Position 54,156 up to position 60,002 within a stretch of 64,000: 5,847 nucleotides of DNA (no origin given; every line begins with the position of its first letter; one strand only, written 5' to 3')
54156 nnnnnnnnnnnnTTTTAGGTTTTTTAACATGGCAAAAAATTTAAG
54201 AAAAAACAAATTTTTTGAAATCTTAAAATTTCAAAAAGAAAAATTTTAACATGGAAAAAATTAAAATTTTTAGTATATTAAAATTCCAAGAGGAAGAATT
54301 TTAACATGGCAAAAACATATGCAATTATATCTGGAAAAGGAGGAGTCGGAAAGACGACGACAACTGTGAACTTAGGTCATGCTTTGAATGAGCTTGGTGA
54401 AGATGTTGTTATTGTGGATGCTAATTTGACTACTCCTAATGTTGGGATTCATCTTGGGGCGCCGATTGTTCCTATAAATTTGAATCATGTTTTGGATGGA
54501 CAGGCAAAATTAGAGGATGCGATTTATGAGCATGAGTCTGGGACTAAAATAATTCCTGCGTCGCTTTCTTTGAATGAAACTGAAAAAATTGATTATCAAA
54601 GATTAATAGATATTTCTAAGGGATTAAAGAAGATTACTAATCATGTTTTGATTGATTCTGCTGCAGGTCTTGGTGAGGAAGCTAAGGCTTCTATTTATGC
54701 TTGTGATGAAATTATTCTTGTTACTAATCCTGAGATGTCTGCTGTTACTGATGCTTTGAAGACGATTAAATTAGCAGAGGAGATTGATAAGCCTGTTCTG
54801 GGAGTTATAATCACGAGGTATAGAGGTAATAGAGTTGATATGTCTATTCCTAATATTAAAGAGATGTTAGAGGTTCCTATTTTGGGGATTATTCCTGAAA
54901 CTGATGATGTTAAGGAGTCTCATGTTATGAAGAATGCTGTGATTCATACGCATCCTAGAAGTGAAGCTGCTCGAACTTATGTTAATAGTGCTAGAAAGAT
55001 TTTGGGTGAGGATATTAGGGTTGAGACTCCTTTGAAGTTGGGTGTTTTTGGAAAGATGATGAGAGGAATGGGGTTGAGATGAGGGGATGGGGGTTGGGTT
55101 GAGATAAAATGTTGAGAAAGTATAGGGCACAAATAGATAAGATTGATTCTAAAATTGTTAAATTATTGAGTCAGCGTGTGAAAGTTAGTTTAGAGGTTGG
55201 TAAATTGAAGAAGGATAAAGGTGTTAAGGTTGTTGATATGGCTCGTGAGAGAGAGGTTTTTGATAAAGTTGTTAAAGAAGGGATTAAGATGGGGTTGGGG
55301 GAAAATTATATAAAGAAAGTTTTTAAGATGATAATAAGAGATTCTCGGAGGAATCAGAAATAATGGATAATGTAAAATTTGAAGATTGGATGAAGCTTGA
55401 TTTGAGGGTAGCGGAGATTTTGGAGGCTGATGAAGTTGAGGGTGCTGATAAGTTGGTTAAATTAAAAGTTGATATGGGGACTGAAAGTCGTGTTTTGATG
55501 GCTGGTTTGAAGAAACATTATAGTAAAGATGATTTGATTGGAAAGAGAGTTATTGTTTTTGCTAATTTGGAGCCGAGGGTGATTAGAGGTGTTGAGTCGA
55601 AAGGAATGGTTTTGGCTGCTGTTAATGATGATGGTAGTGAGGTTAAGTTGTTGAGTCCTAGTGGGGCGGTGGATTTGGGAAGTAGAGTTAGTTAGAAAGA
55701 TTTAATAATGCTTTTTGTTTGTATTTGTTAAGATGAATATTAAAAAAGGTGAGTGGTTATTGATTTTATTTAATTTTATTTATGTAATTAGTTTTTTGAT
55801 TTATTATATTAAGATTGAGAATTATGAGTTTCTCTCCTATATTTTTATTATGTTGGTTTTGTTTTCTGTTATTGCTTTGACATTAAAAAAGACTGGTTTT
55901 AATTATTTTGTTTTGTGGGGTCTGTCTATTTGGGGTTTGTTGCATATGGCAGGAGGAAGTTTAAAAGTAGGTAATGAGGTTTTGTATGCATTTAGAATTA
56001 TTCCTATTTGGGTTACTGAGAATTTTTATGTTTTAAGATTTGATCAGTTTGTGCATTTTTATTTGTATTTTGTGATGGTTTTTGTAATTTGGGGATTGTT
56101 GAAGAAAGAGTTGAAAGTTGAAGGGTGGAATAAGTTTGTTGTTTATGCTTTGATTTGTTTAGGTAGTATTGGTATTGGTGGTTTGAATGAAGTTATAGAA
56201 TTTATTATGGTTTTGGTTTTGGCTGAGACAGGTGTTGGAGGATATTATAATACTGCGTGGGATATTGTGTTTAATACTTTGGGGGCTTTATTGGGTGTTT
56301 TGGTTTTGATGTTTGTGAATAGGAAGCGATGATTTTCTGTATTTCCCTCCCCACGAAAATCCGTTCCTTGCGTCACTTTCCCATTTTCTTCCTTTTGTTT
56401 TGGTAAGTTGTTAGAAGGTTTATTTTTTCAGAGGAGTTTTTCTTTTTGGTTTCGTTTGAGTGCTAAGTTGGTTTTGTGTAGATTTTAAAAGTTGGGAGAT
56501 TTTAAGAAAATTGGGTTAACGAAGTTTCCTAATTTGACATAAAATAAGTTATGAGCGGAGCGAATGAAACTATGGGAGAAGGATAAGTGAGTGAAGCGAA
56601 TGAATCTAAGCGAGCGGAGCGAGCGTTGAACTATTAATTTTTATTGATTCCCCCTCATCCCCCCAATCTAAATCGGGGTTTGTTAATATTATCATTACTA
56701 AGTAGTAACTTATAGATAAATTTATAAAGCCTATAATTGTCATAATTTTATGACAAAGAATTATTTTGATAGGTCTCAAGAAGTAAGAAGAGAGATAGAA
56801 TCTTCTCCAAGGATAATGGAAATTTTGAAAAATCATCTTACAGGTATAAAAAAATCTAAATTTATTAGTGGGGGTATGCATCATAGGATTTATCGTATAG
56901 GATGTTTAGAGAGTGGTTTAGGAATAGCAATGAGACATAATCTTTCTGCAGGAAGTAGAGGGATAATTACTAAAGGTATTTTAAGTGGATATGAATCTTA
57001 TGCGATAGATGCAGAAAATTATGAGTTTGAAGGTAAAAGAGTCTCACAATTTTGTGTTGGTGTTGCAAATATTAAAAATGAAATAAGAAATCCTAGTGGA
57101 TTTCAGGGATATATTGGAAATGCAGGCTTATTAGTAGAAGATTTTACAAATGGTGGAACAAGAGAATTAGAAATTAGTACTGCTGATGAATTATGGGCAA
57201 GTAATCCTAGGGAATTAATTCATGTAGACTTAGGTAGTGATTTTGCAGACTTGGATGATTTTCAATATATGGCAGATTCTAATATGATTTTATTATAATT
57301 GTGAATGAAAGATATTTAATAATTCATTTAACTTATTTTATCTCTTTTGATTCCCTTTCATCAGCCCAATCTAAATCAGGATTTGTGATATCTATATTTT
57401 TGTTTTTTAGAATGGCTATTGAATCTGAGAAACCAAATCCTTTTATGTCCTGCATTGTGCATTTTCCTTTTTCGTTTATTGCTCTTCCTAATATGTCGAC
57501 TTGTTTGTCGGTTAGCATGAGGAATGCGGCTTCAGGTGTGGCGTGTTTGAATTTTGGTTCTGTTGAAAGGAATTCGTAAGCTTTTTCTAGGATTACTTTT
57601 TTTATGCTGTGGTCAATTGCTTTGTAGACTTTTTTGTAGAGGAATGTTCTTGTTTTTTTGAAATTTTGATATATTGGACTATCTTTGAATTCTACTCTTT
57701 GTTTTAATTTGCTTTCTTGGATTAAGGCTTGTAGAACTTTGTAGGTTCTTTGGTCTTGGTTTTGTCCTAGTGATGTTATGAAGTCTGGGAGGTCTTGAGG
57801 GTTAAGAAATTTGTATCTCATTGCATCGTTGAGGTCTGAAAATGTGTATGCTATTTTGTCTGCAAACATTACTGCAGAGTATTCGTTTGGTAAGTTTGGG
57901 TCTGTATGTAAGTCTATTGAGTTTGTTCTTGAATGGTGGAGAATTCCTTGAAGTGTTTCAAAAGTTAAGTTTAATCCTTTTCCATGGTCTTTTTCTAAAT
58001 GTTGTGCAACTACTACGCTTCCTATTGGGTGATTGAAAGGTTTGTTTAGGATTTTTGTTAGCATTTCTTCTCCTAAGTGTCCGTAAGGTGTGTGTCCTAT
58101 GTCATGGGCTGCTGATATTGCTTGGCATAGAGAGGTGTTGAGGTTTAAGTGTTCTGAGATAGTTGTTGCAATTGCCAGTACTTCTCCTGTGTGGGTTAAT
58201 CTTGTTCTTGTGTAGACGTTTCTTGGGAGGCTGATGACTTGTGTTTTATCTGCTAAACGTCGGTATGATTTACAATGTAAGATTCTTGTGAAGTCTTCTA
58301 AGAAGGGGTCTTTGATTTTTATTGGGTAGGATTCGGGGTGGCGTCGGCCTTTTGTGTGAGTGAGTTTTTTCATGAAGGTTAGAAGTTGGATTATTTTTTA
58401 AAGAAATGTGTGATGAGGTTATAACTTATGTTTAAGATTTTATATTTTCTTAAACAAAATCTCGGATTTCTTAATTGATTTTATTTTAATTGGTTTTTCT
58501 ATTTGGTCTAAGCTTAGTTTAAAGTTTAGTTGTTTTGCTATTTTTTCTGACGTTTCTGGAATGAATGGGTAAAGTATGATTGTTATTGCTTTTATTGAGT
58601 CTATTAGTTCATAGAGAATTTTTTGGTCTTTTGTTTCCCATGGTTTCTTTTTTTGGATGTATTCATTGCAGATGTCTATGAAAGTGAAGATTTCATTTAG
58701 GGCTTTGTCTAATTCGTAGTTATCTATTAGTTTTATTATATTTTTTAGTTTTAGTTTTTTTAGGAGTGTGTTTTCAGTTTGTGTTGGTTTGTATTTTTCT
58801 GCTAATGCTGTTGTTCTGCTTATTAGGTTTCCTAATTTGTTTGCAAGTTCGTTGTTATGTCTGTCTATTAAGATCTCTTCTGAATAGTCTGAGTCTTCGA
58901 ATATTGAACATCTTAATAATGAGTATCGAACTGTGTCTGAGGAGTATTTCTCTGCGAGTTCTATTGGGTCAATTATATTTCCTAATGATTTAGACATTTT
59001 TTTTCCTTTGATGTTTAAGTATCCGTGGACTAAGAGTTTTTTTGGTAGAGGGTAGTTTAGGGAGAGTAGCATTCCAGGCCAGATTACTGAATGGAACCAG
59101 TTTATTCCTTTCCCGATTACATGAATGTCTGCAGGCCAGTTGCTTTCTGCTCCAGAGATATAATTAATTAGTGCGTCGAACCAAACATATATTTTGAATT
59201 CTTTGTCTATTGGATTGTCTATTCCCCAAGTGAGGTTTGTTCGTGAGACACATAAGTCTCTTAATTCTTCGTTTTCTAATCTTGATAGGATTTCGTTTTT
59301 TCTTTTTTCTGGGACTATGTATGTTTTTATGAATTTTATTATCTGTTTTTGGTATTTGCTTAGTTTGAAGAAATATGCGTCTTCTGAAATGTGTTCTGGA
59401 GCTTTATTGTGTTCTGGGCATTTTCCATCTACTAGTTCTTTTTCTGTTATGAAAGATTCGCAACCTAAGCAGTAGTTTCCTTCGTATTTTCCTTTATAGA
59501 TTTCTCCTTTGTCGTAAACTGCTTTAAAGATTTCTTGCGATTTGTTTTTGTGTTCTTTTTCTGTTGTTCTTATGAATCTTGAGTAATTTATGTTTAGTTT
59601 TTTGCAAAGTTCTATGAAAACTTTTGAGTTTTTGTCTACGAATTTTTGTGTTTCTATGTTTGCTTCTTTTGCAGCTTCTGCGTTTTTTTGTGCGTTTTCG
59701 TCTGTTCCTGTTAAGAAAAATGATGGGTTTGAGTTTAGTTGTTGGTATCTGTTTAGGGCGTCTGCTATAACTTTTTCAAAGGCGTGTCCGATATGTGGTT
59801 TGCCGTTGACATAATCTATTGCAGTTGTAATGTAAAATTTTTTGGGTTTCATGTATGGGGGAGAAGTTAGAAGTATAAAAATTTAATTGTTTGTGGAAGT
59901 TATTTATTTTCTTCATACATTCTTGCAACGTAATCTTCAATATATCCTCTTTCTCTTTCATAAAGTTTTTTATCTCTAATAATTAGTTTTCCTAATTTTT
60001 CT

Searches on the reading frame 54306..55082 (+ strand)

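Call 76: search_protein_families(library=pfam, proteins=[window:54306-55082:+], max_evalue=0.001)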
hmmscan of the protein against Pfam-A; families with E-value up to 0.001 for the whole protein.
window:54306-55082:+ (258 aa): 7 families
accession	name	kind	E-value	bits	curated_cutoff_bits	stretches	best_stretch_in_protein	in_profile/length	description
PF01656.29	CbiA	-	1.2e-20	74.2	25.4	1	6-205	2-118/125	CobQ/CobB/MinD/ParA nucleotide binding domain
PF10609.15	ParA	-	2.8e-18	66.7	27.1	2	3-51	4-52/246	NUBPL iron-transfer P-loop NTPase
PF13614.12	AAA_31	-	1.5e-16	61.3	27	1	3-158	2-168/177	AAA domain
PF00142.24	Fer4_NifH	-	7.4e-14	52.3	25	2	133-239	141-252/271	4Fe-4S iron sulfur cluster binding proteins, NifH/frxC family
PF06564.18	CBP_BcsQ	-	2.2e-09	37.7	21.3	1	11-146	10-151/234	Cellulose biosynthesis protein BcsQ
PF13500.12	AAA_26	-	5.9e-09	36.5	27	1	89-204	80-196/198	AAA domain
PF02374.21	ArsA_ATPase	-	2.8e-05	23.9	24.3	1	5-37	3-35/305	Anion-transporting ATPase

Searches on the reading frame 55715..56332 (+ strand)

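Call 76: search_protein_families(library=pfam, proteins=[window:55715-56332:+], max_evalue=0.001)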
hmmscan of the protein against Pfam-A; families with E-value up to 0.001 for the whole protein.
window:55715-56332:+ (205 aa): 1 family
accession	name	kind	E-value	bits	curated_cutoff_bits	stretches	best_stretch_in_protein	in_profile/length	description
PF09997.14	DUF2238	-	4.7e-10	39.9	26.4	1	47-183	1-136/140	Predicted membrane protein (DUF2238)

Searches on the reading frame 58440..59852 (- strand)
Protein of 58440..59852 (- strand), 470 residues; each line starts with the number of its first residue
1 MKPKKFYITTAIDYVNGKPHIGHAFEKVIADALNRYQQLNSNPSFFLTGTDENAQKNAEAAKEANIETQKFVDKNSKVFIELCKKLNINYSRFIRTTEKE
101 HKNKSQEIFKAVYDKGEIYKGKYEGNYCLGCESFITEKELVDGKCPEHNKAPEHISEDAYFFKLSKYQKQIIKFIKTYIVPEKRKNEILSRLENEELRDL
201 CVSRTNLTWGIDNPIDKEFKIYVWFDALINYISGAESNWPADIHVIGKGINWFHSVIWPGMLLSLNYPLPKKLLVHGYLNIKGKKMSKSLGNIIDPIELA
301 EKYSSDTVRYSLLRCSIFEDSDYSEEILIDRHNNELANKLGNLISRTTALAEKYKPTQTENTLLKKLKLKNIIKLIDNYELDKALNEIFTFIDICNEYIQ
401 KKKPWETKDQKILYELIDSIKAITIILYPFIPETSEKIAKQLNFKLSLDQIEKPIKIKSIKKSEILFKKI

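Call 43: find_encoding_contigs(protein=window:58440-59852:-, flank=10000, max_places=6)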
Protein window:58440-59852:- (470 aa): 2 contigs read that carry it; 1 place shown.
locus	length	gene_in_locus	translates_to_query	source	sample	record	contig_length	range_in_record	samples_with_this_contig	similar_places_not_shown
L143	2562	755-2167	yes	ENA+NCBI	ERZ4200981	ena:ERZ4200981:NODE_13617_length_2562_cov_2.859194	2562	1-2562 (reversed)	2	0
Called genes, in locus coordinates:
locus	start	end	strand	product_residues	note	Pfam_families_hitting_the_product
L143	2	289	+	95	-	?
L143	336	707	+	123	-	-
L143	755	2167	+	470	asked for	PF00133:tRNA-synt_1, PF09334:tRNA-synt_1g, PF00133:tRNA-synt_1, PF01406:tRNA-synt_1e, PF19303:Anticodon_3 (weak), PF08264:Anticodon_1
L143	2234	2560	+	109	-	?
